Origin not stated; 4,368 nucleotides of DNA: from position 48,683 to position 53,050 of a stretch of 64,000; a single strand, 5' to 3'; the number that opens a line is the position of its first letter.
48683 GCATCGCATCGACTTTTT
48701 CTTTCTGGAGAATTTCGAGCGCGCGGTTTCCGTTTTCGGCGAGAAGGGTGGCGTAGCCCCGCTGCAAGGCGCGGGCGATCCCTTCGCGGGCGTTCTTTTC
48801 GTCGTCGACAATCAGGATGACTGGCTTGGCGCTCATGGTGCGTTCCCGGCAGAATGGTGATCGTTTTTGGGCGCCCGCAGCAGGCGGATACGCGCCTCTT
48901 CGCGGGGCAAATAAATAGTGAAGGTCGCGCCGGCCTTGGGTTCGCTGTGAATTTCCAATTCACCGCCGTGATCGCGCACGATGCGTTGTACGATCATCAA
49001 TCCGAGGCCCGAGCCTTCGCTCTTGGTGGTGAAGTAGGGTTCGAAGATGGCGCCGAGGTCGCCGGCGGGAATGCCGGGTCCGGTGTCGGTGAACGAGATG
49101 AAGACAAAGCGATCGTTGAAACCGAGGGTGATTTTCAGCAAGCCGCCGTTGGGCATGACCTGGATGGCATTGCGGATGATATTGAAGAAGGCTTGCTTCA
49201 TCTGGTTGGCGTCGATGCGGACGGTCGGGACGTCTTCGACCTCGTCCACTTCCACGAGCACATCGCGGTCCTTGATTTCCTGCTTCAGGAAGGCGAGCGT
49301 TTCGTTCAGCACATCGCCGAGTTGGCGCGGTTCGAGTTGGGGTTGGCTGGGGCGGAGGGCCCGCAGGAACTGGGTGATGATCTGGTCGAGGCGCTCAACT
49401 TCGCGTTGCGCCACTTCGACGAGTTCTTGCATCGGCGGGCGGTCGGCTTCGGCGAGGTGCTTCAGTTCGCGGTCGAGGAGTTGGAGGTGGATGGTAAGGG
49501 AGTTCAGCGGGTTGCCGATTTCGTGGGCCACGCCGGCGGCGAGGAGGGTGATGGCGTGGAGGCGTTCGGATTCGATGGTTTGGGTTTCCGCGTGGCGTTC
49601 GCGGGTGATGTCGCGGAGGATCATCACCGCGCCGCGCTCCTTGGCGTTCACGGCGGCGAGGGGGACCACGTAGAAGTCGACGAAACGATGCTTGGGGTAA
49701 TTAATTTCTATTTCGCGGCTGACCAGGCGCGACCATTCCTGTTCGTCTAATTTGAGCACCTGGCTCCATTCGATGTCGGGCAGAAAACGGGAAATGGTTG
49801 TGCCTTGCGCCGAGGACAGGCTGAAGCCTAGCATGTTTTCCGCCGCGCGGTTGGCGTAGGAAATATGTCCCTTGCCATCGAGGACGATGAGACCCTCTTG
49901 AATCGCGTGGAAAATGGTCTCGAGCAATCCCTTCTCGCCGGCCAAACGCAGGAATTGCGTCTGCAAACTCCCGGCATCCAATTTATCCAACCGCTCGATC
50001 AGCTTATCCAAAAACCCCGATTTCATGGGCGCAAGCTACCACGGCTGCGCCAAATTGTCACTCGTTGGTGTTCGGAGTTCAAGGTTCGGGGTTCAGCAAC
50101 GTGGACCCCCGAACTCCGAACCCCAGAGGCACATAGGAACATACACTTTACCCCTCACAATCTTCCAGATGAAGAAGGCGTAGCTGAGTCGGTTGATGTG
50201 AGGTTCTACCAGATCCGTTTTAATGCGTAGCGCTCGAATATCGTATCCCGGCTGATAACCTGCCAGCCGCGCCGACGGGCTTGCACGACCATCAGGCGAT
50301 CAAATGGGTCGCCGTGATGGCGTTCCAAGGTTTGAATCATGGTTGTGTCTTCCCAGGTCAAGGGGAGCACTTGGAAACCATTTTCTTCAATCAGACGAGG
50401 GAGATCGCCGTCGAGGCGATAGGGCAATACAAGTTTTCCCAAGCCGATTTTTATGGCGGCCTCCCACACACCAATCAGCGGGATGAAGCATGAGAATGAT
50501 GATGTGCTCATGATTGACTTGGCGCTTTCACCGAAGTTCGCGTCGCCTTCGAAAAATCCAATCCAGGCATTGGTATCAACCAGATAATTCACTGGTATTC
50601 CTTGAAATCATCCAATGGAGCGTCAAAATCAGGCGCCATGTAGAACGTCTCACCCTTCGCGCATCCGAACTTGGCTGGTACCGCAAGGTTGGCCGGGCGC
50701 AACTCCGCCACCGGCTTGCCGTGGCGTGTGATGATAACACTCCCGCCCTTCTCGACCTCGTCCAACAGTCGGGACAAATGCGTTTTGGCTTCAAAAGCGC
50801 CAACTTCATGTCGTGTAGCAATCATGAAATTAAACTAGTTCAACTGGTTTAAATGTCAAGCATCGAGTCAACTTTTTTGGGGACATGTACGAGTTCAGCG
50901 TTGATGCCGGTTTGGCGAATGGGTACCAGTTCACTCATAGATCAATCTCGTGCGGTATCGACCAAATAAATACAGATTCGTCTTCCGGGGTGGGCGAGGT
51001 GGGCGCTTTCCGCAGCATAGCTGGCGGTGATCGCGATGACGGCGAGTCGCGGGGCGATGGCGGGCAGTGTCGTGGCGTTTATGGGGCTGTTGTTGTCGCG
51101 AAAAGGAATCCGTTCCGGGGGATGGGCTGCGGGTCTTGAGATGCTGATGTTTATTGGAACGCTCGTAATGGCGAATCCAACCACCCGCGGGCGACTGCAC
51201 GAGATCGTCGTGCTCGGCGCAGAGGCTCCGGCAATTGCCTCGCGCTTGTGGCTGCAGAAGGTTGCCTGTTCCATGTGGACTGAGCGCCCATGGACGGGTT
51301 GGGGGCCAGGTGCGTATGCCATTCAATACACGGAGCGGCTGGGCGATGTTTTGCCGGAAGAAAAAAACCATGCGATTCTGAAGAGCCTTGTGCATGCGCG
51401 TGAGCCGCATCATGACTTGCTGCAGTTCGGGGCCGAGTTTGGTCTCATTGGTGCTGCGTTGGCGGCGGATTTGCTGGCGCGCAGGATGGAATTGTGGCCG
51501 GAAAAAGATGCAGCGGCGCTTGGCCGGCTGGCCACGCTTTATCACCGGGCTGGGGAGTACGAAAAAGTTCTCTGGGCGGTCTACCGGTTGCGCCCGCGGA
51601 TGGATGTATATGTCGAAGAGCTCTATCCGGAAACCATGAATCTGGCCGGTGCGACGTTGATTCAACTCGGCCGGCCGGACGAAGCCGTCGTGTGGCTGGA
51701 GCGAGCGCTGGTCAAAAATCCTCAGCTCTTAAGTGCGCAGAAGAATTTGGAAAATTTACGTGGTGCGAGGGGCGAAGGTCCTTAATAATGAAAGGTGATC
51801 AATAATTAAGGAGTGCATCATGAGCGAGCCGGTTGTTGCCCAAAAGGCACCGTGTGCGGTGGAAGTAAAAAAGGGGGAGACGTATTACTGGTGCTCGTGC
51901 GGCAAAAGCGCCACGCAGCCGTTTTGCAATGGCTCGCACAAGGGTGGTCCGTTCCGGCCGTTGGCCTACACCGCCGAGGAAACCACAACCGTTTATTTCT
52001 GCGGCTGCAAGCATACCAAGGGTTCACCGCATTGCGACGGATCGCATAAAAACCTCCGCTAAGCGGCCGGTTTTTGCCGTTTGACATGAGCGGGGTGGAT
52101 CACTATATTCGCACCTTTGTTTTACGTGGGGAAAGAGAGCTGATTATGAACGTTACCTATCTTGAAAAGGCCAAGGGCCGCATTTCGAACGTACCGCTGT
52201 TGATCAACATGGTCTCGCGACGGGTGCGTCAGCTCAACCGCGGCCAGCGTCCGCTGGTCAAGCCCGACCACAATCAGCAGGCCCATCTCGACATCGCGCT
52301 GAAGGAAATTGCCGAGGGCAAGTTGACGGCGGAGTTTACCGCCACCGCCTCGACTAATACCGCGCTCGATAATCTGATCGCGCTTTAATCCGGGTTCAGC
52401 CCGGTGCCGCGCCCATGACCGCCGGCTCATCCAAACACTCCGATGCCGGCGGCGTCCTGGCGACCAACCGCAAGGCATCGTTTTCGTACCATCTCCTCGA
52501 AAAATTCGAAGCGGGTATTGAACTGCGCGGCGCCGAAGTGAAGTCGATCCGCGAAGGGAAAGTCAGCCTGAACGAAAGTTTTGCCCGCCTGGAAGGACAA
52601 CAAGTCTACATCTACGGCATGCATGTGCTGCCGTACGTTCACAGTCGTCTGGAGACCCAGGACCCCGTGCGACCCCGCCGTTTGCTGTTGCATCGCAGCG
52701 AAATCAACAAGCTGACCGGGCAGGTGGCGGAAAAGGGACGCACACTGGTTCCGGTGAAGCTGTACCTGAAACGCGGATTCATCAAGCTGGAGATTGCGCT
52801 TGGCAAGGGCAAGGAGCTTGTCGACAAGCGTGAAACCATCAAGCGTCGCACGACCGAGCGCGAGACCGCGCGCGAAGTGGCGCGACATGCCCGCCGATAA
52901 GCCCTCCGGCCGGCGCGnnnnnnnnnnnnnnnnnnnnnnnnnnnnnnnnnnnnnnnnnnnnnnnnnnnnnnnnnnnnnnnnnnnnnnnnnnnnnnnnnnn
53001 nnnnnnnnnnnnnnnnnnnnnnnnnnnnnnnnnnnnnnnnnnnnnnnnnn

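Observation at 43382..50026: GT-C glycosyltransferase embedded in a regulatory operon: NtrB-like HK, sigma-54 activator, GT-C, hybrid HK with a 5TMR-LYT sensor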

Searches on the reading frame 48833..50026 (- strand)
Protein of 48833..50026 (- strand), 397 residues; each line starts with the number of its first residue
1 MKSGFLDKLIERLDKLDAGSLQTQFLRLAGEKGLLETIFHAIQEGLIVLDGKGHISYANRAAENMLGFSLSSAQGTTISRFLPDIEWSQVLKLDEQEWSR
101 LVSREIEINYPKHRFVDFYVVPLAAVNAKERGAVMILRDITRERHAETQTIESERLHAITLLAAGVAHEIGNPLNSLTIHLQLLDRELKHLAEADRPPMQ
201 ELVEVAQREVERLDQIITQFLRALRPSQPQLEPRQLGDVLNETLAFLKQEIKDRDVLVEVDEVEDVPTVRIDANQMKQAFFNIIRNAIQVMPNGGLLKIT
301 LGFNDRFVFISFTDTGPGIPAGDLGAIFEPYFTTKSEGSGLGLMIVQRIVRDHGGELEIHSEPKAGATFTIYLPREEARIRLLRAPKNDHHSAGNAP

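Call 3: search_protein_families(library=pfam, proteins=[window:48833-50026:-], max_evalue=0.01)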
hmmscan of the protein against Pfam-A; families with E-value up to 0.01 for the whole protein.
window:48833-50026:- (397 aa): 9 families
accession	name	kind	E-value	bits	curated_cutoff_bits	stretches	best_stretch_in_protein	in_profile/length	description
PF02518.31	HATPase_c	-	1.6e-25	90.1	26.4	1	272-376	2-110/111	Histidine kinase-, DNA gyrase B-, and HSP90-like ATPase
PF08448.16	PAS_4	-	2e-11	44.5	23.1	1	39-144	1-109/110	PAS fold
PF00512.31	HisKA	-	6.9e-11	42.5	26.9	1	161-222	4-59/66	His Kinase A (phospho-acceptor) domain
PF00989.32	PAS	-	1.2e-10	41.8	22.6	1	35-140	3-113/113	PAS fold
PF13188.13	PAS_8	-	2.1e-09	37.4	21.8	1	34-90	2-55/65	PAS domain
PF13426.13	PAS_9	-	9.4e-05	23.1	27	1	44-141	2-102/103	PAS domain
PF12860.13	PAS_7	-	0.00025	21.6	27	1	41-147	3-114/115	PAS fold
PF14501.12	HATPase_c_5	-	0.00061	20.1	22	1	276-363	6-92/102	GHKL domain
PF13596.12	PAS_10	-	0.0064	17.5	22.1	0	35-141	1-106/106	PAS domain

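Call 4: search_protein_families(library=ncbifam, proteins=[window:48833-50026:-], max_evalue=0.01)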
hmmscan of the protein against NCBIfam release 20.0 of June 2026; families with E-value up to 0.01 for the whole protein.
window:48833-50026:- (397 aa): 90 families (the best 25 are shown)
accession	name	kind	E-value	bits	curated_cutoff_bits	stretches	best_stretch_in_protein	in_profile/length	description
NF008468.0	PRK11360.1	equivalog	5.5e-78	262.8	646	1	28-378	263-611/616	two-component system sensor histidine kinase AtoS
NF007688.0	PRK10364.1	equivalog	8.7e-57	192.9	479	1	147-378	228-454/460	two-component system sensor histidine kinase ZraS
NF052574.1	HisKinEspCMyxo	equivalog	5.4e-48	163.8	1200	1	34-383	285-645/785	serine histidine kinase EspC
NF046044.1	PnpS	equivalog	1.9e-47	162.2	400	1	6-374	29-390/390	two-component system histidine kinase PnpS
NF053867.1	SprKinKinDBac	equivalog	4.6e-42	144.1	775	1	141-376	268-498/500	sporulation kinase KinD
TIGR02966.1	phoR_proteo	equivalog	2.3e-39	135.4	334.2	1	35-372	8-332/333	phosphate regulon sensor histidine kinase PhoR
NF046020.1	HisKinCckABruc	equivalog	4.7e-39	133.9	1000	2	105-379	424-711/868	cell cycle histidine kinase CckA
NF033092.0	HK_WalK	equivalog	4.6e-37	127.9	725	1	28-374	253-593/594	cell wall metabolism sensor histidine kinase WalK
NF010411.0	PRK13837.1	equivalog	1.7e-36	125.6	647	1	138-378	429-678/828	two-component system VirA-like sensor kinase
NF052573.1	HisKinEspAMyxo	equivalog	1.7e-36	125.6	1400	1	37-377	258-613/755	serine histidine kinase EspA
NF006800.0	PRK09303.1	equivalog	1.9e-35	122.5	342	1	153-374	145-376/383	histidine kinase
NF046026.1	HisKinCckACaul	equivalog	3.9e-34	117.8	1000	1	103-380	252-537/678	cell cycle histidine kinase CckA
NF038348.1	T2SS_HK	subfamily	5e-34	117.7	450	2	208-374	406-572/574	histidine kinase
NF010076.0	PRK13557.1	subfamily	9.5e-31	106.8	631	1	55-388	55-407/540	histidine kinase famiy protein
NF041777.1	sens_FixL_Rhizob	equivalog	4.8e-30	104.6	850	2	149-375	252-481/485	sensor protein FixL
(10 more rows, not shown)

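Call 34: find_homologous_proteins(query=window:48833-50026:-, max_evalue=1e-60)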
Query window:48833-50026:- (397 aa): 7942 proteins with E <= 1e-60 among 8000 candidates; the best 120 are listed.
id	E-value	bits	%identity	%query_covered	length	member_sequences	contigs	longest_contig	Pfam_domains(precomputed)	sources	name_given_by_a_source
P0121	5.8e-254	860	99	100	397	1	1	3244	PF13188.14,PF08448.17,PF02518.32,PF00512.32,PF00989.32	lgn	-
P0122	1.6e-231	786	90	100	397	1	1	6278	PF13426.14,PF13188.14,PF12860.14,PF08448.17,PF02518.32,PF00512.32,PF00989.32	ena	-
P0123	8.2e-231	784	90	100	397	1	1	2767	PF13426.14,PF13188.14,PF12860.14,PF08448.17,PF02518.32,PF00512.32,PF00989.32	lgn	-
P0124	6.1e-226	768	88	97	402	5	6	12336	PF13426.14,PF13188.14,PF12860.14,PF08448.17,PF02518.32,PF00512.32,PF00989.32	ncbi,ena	-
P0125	1.4e-225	767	89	98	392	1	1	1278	PF13188.14,PF08448.17,PF02518.32,PF00512.32,PF00989.32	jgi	jgi:two-component system, sporulation sensor kinase E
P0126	4.2e-219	745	84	100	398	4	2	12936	PF13426.14,PF13188.14,PF08448.17,PF02518.32,PF00512.32,PF00989.32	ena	-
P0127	1.9e-215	733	85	97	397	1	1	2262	PF13426.14,PF13188.14,PF08448.17,PF02518.32,PF00512.32,PF00989.32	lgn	-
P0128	1.9e-210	717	82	100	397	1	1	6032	PF13188.14,PF08448.17,PF02518.32,PF00512.32,PF00989.32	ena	-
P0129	1.6e-209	714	81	98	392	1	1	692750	PF13188.14,PF08448.17,PF02518.32,PF00512.32,PF00989.32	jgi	-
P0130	3.9e-209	713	82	100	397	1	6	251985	PF13426.14,PF13188.14,PF08448.17,PF02518.32,PF00512.32,PF00989.32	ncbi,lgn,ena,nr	ncbi:MAG TPA: ATP-binding protein [Kiritimatiellia bacterium]|nr:ATP-binding protein [Kiritimatielli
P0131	5.7e-209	712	81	98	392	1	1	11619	PF13188.14,PF08448.17,PF02518.32,PF00512.32,PF00989.32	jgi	jgi:two-component system, sporulation sensor kinase E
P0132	4.8e-208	709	81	100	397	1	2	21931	PF13188.14,PF08448.17,PF02518.32,PF00512.32,PF00989.32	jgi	-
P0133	1.1e-207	708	82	97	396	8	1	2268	PF13188.14,PF08448.17,PF02518.32,PF00512.32,PF00989.32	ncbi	-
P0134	1.9e-207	707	82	97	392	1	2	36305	PF13188.14,PF12860.14,PF08448.17,PF02518.32,PF00512.32,PF00989.32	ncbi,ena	-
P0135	3.2e-207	706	82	99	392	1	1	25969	PF13188.14,PF08448.17,PF02518.32,PF00512.32,PF00989.32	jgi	-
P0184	8.6e-179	613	72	97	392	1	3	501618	PF13188.14,PF12860.14,PF08448.17,PF02518.32,PF00512.32,PF00989.32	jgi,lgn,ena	-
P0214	1.1e-173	596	69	99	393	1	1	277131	PF13426.14,PF13188.14,PF08448.17,PF02518.32,PF00512.32,PF00989.32,PF14501.13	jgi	-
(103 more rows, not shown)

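Call 47: find_encoding_contigs(protein=P0129, flank=6000, max_places=1)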
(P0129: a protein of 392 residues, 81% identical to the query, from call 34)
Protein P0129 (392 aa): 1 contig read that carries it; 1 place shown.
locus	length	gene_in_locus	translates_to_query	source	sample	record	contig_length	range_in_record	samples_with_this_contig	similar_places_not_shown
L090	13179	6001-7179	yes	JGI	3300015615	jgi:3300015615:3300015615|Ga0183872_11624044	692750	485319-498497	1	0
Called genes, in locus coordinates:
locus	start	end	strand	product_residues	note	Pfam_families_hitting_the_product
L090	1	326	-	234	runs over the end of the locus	PF21946:LppM (weak)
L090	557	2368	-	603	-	PF00916:Sulfate_transp, PF01740:STAS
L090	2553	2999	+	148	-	PF09424:YqeY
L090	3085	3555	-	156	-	-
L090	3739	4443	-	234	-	PF01844:HNH, PF14279:HNH_5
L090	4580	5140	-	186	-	PF00376:MerR, PF13411:MerR_1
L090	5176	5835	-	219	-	PF00092:VWA (weak)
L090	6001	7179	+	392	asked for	PF00989:PAS, PF13188:PAS_8, PF08448:PAS_4, PF00512:HisKA, PF02518:HATPase_c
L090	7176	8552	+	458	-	PF00072:Response_reg, PF00158:Sigma54_activat, PF01078:Mg_chelatase (faint), PF14532:Sigma54_activ_2, PF07728:AAA_5, PF25601:AAA_lid_14, PF02954:HTH_8, PF18024:HTH_50 (faint)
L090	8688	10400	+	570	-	PF13231:PMT_2, PF11028:TMEM260_N (weak)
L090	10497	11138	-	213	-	PF03458:Gly_transporter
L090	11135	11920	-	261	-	PF00753:Lactamase_B, PF23023:Anti-Pycsar_Apyc1, PF12706:Lactamase_B_2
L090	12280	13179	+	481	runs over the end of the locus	PF00309:Sigma54_AID, PF04963:Sigma54_CBD, PF04552:Sigma54_DBD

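Call 48: find_encoding_contigs(protein=P0184, flank=6000, max_places=1)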
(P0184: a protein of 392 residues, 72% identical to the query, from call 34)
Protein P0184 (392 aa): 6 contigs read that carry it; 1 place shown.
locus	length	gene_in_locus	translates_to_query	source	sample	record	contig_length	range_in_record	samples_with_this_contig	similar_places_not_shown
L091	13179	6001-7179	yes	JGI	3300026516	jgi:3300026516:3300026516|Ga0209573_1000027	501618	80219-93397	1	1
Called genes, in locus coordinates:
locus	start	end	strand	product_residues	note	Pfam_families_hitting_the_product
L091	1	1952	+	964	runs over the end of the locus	PF02347:GDC-P, PF01212:Beta_elim_lyase (weak), PF21478:GcvP2_C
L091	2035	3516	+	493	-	PF13529:Peptidase_C39_2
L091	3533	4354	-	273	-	PF01026:TatD_DNase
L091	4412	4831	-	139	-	PF02657:SufE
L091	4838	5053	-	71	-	-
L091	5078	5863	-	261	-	PF01844:HNH, PF14279:HNH_5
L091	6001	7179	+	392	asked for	PF00989:PAS, PF13188:PAS_8, PF08448:PAS_4, PF12860:PAS_7 (faint), PF00512:HisKA, PF02518:HATPase_c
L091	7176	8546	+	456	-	PF00072:Response_reg, PF00158:Sigma54_activat, PF01078:Mg_chelatase (faint), PF14532:Sigma54_activ_2, PF07728:AAA_5, PF25601:AAA_lid_14, PF02954:HTH_8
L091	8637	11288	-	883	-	PF07995:GSDH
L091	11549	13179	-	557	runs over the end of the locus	PF00749:tRNA-synt_1c, PF03950:tRNA-synt_1c_C, PF20974:tRNA-synt_1c_C2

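Call 49: find_encoding_contigs(protein=P0214, flank=6000, max_places=1)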
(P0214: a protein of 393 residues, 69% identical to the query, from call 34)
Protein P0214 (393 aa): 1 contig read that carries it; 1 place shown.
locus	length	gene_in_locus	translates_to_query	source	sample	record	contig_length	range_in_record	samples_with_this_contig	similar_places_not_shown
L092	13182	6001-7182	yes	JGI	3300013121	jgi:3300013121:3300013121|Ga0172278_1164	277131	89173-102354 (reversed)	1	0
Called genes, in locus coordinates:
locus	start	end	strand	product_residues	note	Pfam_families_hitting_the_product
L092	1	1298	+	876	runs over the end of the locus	-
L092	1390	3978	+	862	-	PF08811:DUF1800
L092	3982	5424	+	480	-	PF07394:DUF1501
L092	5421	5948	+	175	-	-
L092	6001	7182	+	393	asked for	PF00989:PAS, PF13188:PAS_8, PF08448:PAS_4, PF13426:PAS_9 (faint), PF00512:HisKA, PF14501:HATPase_c_5 (faint), PF02518:HATPase_c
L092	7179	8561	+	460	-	PF00072:Response_reg, PF01078:Mg_chelatase (faint), PF00158:Sigma54_activat, PF14532:Sigma54_activ_2, PF07728:AAA_5, PF25601:AAA_lid_14, PF18024:HTH_50 (faint), PF02954:HTH_8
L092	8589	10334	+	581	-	PF13231:PMT_2 (weak)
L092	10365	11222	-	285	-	PF27605:ODF2_C (faint), PF00170:bZIP_1 (faint)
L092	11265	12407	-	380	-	PF13428:TPR_14 (faint), PF23914:TPR_CcmH_CycH (faint), PF13181:TPR_8 (faint), PF07719:TPR_2 (faint), PF14559:TPR_19, PF13432:TPR_16, PF14559:TPR_19 (weak), PF13414:TPR_11 (weak), +1 more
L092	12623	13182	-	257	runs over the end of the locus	-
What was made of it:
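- Kinase-anchored look-ups recover the trio in L090 and L092 (calls 47, 49).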

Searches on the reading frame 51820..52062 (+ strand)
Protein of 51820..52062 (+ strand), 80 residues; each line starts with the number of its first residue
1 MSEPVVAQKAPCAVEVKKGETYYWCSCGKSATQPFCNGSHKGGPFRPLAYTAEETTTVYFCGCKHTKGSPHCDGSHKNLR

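Call 67: search_protein_families(library=pfam, proteins=[window:51820-52062:+], max_evalue=0.001)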
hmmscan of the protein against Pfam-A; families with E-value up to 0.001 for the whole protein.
window:51820-52062:+ (80 aa): 1 family
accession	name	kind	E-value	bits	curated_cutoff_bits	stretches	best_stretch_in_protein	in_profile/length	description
PF09360.15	zf-CDGSH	-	5.2e-16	59.1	29.5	2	14-41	20-48/48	Iron-binding zinc finger CDGSH type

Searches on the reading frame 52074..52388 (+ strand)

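Call 67: search_protein_families(library=pfam, proteins=[window:52074-52388:+], max_evalue=0.001)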
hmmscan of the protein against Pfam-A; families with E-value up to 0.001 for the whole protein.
window:52074-52388:+ (104 aa): 1 family
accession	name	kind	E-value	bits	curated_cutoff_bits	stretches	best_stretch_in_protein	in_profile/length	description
PF01192.27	RNA_pol_Rpb6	-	1.6e-08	34.9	26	1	43-85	12-52/53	RNA polymerase Rpb6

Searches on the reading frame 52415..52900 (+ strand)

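Call 67: search_protein_families(library=pfam, proteins=[window:52415-52900:+], max_evalue=0.001)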
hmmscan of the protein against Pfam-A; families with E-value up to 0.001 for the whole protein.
window:52415-52900:+ (161 aa): 1 family
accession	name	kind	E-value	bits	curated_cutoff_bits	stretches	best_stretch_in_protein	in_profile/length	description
PF01668.23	SmpB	-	1.1e-54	184.7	27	1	16-156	2-142/143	SmpB protein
